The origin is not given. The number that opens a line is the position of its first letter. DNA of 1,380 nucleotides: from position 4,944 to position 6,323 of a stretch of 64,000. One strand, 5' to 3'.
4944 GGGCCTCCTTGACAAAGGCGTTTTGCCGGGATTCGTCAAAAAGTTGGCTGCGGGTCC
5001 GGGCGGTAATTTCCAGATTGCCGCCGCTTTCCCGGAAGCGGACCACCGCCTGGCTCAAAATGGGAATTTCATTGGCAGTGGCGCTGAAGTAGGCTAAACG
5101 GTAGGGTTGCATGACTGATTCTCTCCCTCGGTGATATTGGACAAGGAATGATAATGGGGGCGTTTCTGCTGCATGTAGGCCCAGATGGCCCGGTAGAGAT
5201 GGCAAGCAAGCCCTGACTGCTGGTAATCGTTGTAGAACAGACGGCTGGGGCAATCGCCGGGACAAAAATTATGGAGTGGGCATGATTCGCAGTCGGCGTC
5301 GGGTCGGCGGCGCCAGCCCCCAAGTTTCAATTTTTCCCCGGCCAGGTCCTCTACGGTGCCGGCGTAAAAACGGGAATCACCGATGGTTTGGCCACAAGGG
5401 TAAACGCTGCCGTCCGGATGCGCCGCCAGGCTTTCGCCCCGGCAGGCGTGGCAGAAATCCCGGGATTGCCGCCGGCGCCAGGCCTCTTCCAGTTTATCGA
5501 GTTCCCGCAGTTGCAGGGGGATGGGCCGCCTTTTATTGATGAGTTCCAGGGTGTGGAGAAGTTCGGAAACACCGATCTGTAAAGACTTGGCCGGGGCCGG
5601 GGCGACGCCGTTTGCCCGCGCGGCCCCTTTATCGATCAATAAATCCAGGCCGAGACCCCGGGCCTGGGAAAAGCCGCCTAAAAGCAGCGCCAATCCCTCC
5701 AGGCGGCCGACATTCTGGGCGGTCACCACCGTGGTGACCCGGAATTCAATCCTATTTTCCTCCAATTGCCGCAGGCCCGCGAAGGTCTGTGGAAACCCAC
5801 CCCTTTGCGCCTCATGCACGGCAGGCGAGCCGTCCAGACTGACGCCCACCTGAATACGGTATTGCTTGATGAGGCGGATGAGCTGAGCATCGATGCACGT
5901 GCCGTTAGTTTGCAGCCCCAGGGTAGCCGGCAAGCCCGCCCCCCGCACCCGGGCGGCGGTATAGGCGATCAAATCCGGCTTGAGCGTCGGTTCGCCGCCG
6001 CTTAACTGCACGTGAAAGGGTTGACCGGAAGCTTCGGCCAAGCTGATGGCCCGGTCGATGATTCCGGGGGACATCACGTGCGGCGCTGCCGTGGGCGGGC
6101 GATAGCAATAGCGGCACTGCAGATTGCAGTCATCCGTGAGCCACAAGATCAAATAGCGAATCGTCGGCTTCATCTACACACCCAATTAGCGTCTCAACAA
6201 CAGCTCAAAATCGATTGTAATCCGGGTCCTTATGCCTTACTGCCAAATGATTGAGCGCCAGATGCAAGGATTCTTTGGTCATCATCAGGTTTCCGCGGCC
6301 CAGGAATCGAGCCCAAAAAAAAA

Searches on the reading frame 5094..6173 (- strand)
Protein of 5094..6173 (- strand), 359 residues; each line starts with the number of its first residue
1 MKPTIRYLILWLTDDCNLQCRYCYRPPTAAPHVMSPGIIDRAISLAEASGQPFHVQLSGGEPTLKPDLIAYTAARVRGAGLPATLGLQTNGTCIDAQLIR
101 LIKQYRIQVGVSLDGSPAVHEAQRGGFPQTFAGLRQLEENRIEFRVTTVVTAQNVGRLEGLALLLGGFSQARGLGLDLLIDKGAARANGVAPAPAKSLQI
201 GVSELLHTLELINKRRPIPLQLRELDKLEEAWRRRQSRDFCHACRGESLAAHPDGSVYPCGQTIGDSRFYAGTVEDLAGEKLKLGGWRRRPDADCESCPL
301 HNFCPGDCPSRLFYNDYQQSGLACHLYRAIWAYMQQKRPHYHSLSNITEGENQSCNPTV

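Call 59: search_protein_families(library=pfam, proteins=[window:5094-6173:-], max_evalue=0.0001)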
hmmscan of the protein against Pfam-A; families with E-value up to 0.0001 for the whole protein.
window:5094-6173:- (359 aa): 2 families
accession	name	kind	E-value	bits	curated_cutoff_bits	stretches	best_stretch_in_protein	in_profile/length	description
PF04055.27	Radical_SAM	-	2.5e-14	54.2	29.5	1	13-154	4-155/166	Radical SAM superfamily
PF13353.11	Fer4_12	-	9.6e-05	23.1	22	0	10-98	10-98/137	4Fe-4S single cluster domain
